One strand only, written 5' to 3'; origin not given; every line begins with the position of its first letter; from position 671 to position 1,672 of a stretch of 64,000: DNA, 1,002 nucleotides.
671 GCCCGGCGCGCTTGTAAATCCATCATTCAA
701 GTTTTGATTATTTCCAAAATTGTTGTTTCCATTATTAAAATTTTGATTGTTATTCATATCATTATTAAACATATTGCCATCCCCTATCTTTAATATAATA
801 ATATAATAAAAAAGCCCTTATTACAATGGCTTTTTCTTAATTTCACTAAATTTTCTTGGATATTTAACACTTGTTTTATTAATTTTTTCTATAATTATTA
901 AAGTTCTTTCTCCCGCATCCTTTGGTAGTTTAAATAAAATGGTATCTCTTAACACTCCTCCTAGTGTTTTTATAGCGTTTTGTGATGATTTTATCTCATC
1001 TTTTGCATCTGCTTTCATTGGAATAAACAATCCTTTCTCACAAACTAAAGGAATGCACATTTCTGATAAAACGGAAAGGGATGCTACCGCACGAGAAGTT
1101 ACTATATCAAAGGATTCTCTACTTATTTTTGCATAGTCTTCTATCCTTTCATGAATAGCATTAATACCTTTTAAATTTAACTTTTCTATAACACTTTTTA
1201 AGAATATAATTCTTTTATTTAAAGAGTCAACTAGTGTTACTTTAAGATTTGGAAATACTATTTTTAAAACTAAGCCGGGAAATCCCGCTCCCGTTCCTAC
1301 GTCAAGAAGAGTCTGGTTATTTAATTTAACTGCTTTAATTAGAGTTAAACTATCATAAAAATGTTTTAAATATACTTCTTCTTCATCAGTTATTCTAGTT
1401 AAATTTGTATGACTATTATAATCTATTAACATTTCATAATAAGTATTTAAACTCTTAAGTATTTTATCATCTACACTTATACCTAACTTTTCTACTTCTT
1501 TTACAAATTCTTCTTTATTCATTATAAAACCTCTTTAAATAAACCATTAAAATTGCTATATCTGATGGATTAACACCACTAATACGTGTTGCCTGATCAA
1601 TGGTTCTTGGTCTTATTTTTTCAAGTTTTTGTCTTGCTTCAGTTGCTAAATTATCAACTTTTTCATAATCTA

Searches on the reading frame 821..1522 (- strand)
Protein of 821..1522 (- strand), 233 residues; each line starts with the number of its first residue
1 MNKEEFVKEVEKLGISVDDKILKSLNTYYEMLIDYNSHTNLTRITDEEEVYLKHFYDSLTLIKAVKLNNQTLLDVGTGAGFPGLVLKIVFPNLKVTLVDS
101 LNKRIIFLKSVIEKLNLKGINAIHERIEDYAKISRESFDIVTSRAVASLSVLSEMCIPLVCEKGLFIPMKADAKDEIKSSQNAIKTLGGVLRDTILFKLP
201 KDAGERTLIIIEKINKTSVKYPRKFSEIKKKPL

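Call 7: search_protein_families(library=pfam, proteins=[window:821-1522:-])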
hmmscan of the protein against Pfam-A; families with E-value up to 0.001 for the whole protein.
window:821-1522:- (233 aa): 5 families
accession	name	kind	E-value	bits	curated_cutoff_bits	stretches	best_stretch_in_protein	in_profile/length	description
PF02527.21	GidB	-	4.4e-51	173.3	27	1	23-190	3-169/184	rRNA small subunit methyltransferase G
PF13847.12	Methyltransf_31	-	7.7e-10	39.1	27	1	69-158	4-95/145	Methyltransferase domain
PF03848.20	TehB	-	5.6e-05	23.1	20.4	1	62-160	23-116/193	Tellurite resistance protein TehB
PF05175.20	MTS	-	6.4e-05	23.1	23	1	60-141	22-102/170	Methyltransferase small domain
PF13649.12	Methyltransf_25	-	0.00026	22.1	27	1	73-145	2-73/97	Methyltransferase domain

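Call 16: find_encoding_contigs(protein=window:821-1522:-, flank=10000, max_places=4)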
Protein window:821-1522:- (233 aa): 7 contigs read that carry it; 4 places shown.
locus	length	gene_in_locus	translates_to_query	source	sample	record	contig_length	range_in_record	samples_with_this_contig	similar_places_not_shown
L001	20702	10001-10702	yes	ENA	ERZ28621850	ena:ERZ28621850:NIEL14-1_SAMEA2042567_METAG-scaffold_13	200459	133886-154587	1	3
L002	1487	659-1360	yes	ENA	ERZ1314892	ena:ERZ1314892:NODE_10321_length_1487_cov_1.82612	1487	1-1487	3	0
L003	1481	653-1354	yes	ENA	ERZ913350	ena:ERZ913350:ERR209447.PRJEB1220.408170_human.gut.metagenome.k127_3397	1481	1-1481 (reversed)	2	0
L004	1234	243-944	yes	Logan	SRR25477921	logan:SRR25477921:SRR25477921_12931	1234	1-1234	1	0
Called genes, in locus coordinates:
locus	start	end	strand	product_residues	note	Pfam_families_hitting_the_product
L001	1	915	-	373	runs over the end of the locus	PF00712:DNA_pol3_beta, PF02767:DNA_pol3_beta_2, PF02768:DNA_pol3_beta_3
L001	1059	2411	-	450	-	PF11638:DnaA_N, PF01695:IstB_IS21, PF00308:Bac_DnaA, PF13173:AAA_14 (weak), PF13401:AAA_22 (faint), PF00004:AAA (weak), PF08299:Bac_DnaA_C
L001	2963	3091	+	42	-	PF00468:Ribosomal_L34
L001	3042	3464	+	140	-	PF00825:Ribonuclease_P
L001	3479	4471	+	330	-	PF02096:60KD_IMP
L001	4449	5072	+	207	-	PF14804:Jag_N (weak), PF13083:KH_KhpA-B, PF01424:R3H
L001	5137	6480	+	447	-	PF10396:TrmE_N, PF12631:MnmE_helical, PF00009:GTP_EFTU (faint), PF00350:Dynamin_N (faint), PF01926:MMR_HSR1, PF02421:FeoB_N, PF04548:AIG1 (weak)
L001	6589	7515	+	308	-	PF17761:DUF1016_N, PF06250:YhcG_C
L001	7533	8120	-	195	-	PF14317:YcxB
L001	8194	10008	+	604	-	PF00890:FAD_binding_2 (faint), PF01134:GIDA, PF07992:Pyr_redox_2 (weak), PF21680:GIDA_C_1st, PF13932:SAM_GIDA_C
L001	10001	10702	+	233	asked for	PF02527:GidB, PF13847:Methyltransf_31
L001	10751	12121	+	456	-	-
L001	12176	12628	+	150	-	PF02502:LacAB_rpiB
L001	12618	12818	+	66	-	PF06612:DUF1146 (weak)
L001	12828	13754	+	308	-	PF08486:SpoIID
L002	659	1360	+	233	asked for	PF02527:GidB, PF13847:Methyltransf_31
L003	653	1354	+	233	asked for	PF02527:GidB, PF13847:Methyltransf_31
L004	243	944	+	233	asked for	PF02527:GidB, PF13847:Methyltransf_31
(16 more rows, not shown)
